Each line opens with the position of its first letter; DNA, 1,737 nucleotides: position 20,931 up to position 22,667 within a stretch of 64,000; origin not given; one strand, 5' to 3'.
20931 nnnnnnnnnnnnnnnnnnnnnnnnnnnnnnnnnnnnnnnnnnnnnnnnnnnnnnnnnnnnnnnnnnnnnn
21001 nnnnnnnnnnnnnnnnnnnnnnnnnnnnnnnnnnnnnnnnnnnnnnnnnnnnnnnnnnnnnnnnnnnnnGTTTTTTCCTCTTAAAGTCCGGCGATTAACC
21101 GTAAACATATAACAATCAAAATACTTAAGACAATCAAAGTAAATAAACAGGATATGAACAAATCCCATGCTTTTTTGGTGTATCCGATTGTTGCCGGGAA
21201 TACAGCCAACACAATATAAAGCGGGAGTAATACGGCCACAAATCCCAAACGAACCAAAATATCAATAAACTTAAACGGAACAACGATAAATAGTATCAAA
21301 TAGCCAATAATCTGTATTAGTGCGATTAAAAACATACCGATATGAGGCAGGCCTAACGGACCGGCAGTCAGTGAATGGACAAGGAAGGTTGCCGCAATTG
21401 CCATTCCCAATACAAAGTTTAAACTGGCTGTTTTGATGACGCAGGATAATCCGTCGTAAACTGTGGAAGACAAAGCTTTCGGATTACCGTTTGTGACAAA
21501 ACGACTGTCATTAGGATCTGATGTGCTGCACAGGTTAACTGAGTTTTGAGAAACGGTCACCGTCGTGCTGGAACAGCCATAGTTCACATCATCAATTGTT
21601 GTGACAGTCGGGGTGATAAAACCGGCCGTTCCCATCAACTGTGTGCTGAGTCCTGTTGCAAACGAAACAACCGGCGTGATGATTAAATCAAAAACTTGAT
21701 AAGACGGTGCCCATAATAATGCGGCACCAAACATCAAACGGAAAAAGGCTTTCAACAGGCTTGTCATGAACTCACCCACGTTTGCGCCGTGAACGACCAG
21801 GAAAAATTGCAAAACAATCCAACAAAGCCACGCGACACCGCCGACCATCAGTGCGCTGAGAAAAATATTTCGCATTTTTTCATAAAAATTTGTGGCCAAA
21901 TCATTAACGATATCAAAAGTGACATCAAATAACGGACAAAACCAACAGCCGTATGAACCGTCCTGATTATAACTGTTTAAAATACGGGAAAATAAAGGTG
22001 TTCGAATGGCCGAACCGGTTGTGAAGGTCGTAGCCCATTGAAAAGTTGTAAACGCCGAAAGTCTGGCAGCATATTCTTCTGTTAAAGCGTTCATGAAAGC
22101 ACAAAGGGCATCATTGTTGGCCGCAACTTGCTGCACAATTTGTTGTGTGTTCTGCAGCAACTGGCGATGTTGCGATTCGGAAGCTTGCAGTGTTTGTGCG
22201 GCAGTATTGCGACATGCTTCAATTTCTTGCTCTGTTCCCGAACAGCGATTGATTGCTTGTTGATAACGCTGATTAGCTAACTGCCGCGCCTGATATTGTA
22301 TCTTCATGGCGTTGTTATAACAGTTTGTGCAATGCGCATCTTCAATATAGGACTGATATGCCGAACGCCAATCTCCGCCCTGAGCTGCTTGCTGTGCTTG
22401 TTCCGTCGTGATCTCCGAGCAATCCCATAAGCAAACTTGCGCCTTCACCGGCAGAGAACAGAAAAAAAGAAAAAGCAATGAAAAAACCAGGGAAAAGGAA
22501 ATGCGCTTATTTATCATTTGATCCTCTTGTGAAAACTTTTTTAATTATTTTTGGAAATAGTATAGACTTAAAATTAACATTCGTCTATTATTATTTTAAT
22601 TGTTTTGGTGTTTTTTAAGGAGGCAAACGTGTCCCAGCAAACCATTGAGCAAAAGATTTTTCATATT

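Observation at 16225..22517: Three paralogous polytopic membrane proteins share a CW[TF]C motif and a [FY][LI][IV]D.[FL][VF]R[IL][GI] block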

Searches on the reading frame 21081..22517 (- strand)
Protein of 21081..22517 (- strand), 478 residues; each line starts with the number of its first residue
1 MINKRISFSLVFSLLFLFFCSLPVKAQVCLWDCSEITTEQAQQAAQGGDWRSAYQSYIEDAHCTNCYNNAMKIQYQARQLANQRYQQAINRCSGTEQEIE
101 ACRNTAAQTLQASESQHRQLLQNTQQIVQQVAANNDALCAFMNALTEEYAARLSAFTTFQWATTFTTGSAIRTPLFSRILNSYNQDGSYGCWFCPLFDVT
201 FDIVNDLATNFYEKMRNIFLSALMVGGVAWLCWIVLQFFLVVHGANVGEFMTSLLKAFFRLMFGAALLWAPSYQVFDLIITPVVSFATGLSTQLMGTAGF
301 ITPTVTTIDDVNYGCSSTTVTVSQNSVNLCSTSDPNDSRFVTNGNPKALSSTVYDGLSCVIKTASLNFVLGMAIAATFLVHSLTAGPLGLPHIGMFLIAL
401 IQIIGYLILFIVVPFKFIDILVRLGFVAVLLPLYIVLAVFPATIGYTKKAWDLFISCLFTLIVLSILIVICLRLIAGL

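Call 3: search_protein_families(library=pfam, proteins=[window:21081-22517:-], max_evalue=1)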
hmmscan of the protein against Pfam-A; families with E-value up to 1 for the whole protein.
window:21081-22517:- (478 aa): 6 families
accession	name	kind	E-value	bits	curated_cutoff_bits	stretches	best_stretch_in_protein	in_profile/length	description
PF04610.19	TrbL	-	0.017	15.3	25.9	0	233-476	4-181/215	TrbL/VirB6 plasmid conjugal transfer protein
PF05673.19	DUF815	-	0.024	14.2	23.8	1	93-136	13-56/249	Protein of unknown function (DUF815)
PF14751.11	DUF4474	-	0.11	12.3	23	1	71-153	147-226/240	Domain of unknown function (DUF4474)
PF05859.17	Mis12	-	0.14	12.3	25.7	1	72-140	125-194/231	Mis12 protein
PF00684.25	DnaJ_CXXCXGXG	-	0.23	12.2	32.7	1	61-104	16-60/65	DnaJ central domain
PF02743.24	dCache_1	-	0.38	10.7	45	1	115-183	2-65/240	Cache domain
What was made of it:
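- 21081..22517 (-): P1, a VirB6-like paralog of 478 aa. It has a Sec signal peptide (1-26, ...VKAQ), a Cys-rich periplasmic N-domain and the VirB6 core. It ends right after the TrbL core helices, so it is a split gene. Pfam TrbL below threshold at E=0.017 (call 3).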

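Call 4: search_protein_families(library=ncbifam, proteins=[window:21081-22517:-], max_evalue=1)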
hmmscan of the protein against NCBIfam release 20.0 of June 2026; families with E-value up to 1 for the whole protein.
window:21081-22517:- (478 aa): 2 families
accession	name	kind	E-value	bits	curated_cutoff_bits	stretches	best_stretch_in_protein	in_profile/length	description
TIGR04207.1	halo_sig_pep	domain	0.14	11.8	24.6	1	214-226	1-13/30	surface glycoprotein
NF045930.1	Cytc6PetJCyano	equivalog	0.82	9.6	135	0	107-156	53-101/110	cytochrome c6 PetJ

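Call 13: find_homologous_proteins(query=window:21081-22517:-, max_evalue=0.001)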
Query window:21081-22517:- (478 aa): 19 proteins with E <= 0.001 among 8000 candidates.
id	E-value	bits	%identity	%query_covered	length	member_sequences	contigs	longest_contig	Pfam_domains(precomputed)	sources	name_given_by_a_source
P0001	0.0e+0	1052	99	100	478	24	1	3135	-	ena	-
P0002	5.0e-241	818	77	96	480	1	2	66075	-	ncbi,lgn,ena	-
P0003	2.2e-240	816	77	96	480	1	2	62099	-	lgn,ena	-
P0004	7.0e-234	795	73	100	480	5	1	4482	-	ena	-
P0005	7.4e-96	340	41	89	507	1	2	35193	-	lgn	-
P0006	5.1e-69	251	43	64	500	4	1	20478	-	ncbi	-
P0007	1.5e-68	250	43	64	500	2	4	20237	-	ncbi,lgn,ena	-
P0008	1.6e-66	243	42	66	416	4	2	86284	PF04610.20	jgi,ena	-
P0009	1.4e-64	237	40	66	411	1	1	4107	-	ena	-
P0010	7.6e-64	234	42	64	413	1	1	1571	PF04610.20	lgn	-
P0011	1.9e-60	223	39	64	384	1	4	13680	-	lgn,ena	-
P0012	4.6e-60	222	38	65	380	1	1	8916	-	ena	-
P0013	6.1e-28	116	28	63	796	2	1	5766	-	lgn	-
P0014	8.6e-28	115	28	63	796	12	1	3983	-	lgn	-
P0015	4.0e-24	103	27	60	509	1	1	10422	-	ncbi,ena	-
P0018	1.5e-19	88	26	59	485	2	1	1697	PF04610.20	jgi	jgi:hypothetical protein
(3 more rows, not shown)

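Call 17: find_encoding_contigs(protein=P0002, flank=10000, max_places=3)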
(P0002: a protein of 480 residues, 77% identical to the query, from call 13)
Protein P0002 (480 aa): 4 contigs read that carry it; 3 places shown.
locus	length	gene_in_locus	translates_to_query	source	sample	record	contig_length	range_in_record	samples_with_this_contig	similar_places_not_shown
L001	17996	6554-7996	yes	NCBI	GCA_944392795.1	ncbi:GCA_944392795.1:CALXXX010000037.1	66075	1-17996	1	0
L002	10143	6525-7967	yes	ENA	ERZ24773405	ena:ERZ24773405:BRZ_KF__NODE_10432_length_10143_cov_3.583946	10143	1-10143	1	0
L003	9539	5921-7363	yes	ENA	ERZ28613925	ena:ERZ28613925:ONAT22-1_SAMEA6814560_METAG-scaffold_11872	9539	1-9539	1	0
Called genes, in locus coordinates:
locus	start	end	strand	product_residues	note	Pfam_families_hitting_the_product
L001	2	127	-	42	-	?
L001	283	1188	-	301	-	PF01408:GFO_IDH_MocA, PF02629:CoA_binding (faint), PF16654:DAPDH_C (weak)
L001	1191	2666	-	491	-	PF08323:Glyco_transf_5, PF13439:Glyco_transf_4 (weak), PF00534:Glycos_transf_1, PF13692:Glyco_trans_1_4 (weak)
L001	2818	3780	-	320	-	-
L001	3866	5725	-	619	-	-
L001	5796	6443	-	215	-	-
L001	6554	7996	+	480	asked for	-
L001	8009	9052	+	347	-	-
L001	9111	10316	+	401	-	-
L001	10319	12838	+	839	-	-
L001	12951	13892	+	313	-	PF01381:HTH_3, PF04545:Sigma70_r4 (faint), PF12844:HTH_19 (weak), PF13443:HTH_26 (faint), PF13560:HTH_31, PF01381:HTH_3, PF12844:HTH_19 (weak)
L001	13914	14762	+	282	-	-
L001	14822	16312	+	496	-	-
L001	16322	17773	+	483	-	-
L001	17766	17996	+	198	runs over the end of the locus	-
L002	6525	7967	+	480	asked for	-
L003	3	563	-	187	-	?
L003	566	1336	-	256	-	PF00534:Glycos_transf_1, PF13692:Glyco_trans_1_4 (weak)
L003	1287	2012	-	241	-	-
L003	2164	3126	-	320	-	-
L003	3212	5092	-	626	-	-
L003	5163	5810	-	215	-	-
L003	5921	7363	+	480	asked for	-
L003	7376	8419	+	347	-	-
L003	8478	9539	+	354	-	?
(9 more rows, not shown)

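Call 18: search_solved_structures(query=A2, max_evalue=10, show_alignments=2)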
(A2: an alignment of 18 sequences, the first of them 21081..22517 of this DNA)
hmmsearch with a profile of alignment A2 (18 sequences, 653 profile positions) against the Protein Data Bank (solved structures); distinct sequences matched with E-value up to 10: 0.
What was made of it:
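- A family profile finds no PDB sequence (call 18). A profile against PDB sequences gives nothing (call 18).
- Tried and rejected: A family profile against PDB sequences returned no hit at E<=10 (call 18).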

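Call 21: find_related_loci(query=A3, collection=genome_contigs, flank=10000)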
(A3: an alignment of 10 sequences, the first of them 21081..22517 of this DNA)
Query A3 (478 aa) in genome_contigs; peptide patterns used: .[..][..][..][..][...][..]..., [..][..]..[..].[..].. (x = any residue, [..] = any of these).
61 stretches matched a pattern; 10 encode a relative of the query (tblastn E <= 1e-3); 10 distinct loci.
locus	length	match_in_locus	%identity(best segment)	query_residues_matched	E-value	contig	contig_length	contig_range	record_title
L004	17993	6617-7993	77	21-478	0e+0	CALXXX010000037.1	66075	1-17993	MAG: uncultured Alphaproteobacteria bacterium isolate E27__bin304 genome assembly, contig: E27__k127_3335759, whole geno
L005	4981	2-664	86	259-478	3e-122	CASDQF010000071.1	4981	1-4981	uncultured Alphaproteobacteria bacterium isolate SI.O49.metabat-bins.29 genome assembly, contig: SI.O49.metabat-bins.29.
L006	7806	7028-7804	61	1-258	7e-109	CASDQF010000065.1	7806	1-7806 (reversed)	uncultured Alphaproteobacteria bacterium isolate SI.O49.metabat-bins.29 genome assembly, contig: SI.O49.metabat-bins.29.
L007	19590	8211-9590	34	13-475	3e-78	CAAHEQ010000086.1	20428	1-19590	MAG TPA_asm: Alphaproteobacteria bacterium, isolate HGM16760, WGS project CAAHEQ010000000 data, contig: SRS882242_20_k99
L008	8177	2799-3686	41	175-475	8e-75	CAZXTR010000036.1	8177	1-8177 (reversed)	MAG TPA_asm: uncultured Lactobacillales bacterium isolate SRP263991_co3_209 genome assembly, contig: NODE_12874_length_8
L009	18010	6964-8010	39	121-475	1e-75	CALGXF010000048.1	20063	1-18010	MAG TPA_asm: uncultured Alphaproteobacteria bacterium isolate ERR1995250_bin.62_CONCOCT_v1.1_MAG genome assembly, contig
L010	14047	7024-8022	41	138-475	2e-76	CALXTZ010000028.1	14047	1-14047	MAG: uncultured Alphaproteobacteria bacterium isolate BRZ_AF__bin11 genome assembly, contig: BRZ_AF__NODE_6738_length_14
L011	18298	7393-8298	42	164-475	2e-71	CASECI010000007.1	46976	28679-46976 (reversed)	uncultured Alphaproteobacteria bacterium isolate CO.O44.metabat-bins.45 genome assembly, contig: CO.O44.metabat-bins.45.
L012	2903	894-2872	33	168-475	3e-45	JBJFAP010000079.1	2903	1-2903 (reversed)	MAG: Alphaproteobacteria bacterium isolate LOHA09_bin.005 NODE_21602_length_2903_cov_4.768258, whole genome shotgun sequ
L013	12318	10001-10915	28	176-476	5e-27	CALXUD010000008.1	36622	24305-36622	MAG: uncultured Alphaproteobacteria bacterium isolate BRZ_CV__bin99 genome assembly, contig: BRZ_CV__NODE_1578_length_36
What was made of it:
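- On Rickettsiales rvh-type T4SS: Relatives are labelled only 'Alphaproteobacteria bacterium' MAGs (call 21).
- Tried and rejected: The narrower alignment worked (call 21).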

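Call 34: search_protein_families(library=pfam, alignment_id=A2, max_evalue=0.01)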
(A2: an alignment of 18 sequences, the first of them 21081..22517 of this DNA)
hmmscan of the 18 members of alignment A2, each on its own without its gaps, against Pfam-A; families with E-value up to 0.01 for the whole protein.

A. member 1, window:21081-22517:- (478 aa): 0 families

B. families by the number of members that match (of 18 scanned): 2 families
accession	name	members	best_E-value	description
PF04610.19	TrbL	10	5e-08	TrbL/VirB6 plasmid conjugal transfer protein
PF13858.11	DUF4199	1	0.0022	Protein of unknown function (DUF4199)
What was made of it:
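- On VirB6/TrbL (Pfam PF04610): Ten of 18 close family members match at E<=0.01, best 5e-8 (call 34), and three carry a precomputed PF04610 hit (call 13).
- Pfam TrbL is matched by 10 of 18 family members, best E=5e-8 (call 34). Ten of 18 relatives hit TrbL (call 34).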

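Call 37: search_protein_representatives(alignment_id=A2)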
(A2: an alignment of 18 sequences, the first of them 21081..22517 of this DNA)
Query: 18 sequences, 653 profile positions. Proteins with E-value up to 0.001 (for the whole library): 1916; up to 1e-10: 1362; up to 1e-30: 699. The best 150 are listed.
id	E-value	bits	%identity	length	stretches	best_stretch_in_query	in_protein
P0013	2.7e-205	700.4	-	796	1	1-652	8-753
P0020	2.2e-178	611.4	-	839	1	3-653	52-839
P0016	2.7e-175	601.2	-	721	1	9-548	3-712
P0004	1.1e-154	533.2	-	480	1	1-359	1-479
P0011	3.2e-153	528.3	-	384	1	3-361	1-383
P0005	4.9e-139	481.4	-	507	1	3-375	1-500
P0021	4.4e-136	471.7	-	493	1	3-501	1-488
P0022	6.9e-131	454.5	-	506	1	3-540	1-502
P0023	2.3e-120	419.8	-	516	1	51-486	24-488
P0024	3.2e-118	412.7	-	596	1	3-459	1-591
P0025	3.5e-118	412.5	-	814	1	3-442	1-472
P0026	3.1e-117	409.4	-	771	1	1-647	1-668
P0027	6.3e-117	408.4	-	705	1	1-536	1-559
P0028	7.1e-115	401.6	-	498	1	3-546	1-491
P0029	8.4e-115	401.4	-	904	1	1-543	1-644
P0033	8.5e-113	394.7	-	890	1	38-562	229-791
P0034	4.9e-112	392.2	-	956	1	3-479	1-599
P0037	3.2e-110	386.2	-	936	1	1-610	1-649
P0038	4.6e-108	379.1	-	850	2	1-635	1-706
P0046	2.8e-105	369.9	-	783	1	51-602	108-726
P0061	6.6e-97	342.2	-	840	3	83-613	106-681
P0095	9.7e-82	292.1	-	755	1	10-615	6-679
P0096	1.6e-81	291.4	-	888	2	7-567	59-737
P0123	1.9e-71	258.1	-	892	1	12-533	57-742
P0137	2.7e-68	247.7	-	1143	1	65-639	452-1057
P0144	2.5e-66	241.2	-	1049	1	70-618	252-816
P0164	1.1e-62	229.2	-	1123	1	3-614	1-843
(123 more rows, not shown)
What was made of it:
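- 1,916 clusters at E<=1e-3 and 699 at E<=1e-30 (call 37).
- Tried and rejected: The exhaustive profile search showed that the family is about 100 times larger (call 37).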

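Call 40: find_homologous_proteins(query=A2, max_evalue=0.001)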
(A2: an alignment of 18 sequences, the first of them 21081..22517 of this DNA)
Query A2 (18 sequences) (478 aa, profile of the alignment): 16 proteins with E <= 0.001 among 8000 candidates.
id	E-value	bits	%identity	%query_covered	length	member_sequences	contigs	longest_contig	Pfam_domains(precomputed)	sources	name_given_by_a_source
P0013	8.4e-205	700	28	63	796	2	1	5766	-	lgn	-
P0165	9.2e-185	634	28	63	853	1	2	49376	-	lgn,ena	-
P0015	6.4e-166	572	27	60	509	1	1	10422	-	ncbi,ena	-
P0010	2.2e-163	564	42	64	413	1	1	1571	PF04610.20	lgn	-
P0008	2.6e-161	557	42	66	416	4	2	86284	PF04610.20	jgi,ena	-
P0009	1.9e-159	551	40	66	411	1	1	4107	-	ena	-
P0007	3.8e-157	543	43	64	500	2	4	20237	-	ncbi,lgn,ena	-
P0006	4.0e-157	543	43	64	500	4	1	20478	-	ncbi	-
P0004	3.3e-154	533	73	100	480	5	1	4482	-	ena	-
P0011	1.0e-152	528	39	64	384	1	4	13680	-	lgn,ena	-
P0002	1.3e-152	528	77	96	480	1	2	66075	-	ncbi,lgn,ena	-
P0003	1.6e-152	528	77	96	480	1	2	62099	-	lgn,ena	-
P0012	4.0e-152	526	38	65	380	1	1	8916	-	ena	-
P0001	1.1e-148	515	99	100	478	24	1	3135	-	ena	-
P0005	1.5e-138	481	41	89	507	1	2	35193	-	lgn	-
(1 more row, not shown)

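Call 49: list_cluster_members(proteins=[P0020, P0021, P0022, P0023, P0024, P0025, P0026, P0029, P0034, P0137])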
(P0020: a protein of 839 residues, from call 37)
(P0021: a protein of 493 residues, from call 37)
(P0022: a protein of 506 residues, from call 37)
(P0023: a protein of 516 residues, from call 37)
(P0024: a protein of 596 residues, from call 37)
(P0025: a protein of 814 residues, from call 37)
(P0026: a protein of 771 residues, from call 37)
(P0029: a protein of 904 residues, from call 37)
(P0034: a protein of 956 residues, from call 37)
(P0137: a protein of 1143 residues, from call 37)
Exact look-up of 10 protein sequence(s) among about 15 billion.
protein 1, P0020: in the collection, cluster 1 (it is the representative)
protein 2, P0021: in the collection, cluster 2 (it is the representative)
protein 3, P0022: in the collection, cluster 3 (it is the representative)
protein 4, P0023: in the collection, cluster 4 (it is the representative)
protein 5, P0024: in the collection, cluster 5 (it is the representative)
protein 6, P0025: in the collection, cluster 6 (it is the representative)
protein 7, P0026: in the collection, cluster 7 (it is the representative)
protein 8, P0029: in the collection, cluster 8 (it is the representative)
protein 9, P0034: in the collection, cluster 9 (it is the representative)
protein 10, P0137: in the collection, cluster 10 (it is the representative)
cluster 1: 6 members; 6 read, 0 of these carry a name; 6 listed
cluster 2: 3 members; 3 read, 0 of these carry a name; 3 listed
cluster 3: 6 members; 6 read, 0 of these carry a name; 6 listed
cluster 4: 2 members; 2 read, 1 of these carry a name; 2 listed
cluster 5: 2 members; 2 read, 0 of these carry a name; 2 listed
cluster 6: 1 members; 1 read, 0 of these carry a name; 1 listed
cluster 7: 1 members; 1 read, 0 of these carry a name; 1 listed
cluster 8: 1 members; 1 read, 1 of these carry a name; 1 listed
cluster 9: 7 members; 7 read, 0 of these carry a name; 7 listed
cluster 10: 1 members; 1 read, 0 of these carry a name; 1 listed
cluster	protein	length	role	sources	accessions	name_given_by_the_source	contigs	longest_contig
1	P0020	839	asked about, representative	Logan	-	-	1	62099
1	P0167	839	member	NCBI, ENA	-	-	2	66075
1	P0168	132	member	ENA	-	-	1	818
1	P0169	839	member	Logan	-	-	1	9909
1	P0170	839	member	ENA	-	-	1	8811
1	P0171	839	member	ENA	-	-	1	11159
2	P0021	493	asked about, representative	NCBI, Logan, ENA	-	-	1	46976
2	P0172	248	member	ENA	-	-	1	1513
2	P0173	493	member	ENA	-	-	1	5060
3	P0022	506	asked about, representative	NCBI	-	-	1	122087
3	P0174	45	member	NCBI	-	-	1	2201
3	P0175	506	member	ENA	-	-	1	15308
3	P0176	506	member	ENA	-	-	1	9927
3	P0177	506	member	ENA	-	-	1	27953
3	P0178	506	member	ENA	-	-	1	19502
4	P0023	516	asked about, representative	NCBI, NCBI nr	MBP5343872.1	MAG: type IV secretion system protein [Alphaproteobacteria bacterium] | type IV secretion system protein [Alphaproteobacteria bacterium]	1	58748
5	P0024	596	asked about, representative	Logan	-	-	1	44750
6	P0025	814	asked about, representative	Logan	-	-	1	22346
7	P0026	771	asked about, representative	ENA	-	-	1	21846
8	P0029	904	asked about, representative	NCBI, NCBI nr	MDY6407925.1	MAG: hypothetical protein SPL08_04430 [Pseudomonadota bacterium] | hypothetical protein [Pseudomonadota bacterium]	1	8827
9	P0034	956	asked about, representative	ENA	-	-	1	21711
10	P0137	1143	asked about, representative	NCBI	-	-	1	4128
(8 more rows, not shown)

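Call 64: list_cluster_members(proteins=[P0033, P0037, P0038, P0046, P0061, P0096, P0123, P0144, P0164, P0095])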
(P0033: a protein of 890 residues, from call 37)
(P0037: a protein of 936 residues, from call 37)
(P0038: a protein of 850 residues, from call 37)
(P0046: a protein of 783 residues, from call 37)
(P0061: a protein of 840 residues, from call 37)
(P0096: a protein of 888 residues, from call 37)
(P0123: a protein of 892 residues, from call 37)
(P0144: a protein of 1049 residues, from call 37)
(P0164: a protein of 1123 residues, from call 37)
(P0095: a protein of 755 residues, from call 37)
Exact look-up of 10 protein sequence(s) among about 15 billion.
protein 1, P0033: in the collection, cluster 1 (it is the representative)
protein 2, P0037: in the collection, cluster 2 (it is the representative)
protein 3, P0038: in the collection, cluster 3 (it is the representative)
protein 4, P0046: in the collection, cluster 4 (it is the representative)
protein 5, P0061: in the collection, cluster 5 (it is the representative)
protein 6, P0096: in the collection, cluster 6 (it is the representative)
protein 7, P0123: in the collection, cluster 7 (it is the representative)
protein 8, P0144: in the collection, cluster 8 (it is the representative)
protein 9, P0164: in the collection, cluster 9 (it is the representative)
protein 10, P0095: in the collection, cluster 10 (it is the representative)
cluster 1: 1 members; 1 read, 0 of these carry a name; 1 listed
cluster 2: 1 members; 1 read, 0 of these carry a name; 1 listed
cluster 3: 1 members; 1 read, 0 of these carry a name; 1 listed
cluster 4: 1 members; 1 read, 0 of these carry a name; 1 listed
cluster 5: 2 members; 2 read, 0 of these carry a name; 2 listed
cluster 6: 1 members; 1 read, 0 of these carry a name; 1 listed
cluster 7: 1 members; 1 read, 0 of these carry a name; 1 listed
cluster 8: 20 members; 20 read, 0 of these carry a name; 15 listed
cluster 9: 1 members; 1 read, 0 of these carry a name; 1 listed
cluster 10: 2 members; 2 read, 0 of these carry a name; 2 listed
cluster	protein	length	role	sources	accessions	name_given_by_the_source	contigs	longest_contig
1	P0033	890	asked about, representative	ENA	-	-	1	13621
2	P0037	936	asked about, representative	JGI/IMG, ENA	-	-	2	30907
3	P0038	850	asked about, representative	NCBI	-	-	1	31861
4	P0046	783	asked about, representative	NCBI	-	-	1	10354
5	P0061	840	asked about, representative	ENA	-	-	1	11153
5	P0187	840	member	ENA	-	-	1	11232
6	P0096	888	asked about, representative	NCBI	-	-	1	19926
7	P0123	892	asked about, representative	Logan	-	-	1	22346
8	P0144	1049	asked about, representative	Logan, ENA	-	-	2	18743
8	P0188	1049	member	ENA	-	-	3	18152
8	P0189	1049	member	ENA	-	-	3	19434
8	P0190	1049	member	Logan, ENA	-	-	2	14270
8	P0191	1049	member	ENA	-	-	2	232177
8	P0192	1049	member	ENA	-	-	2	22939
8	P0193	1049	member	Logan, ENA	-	-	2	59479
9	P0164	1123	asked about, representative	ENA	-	-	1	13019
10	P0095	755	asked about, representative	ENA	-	-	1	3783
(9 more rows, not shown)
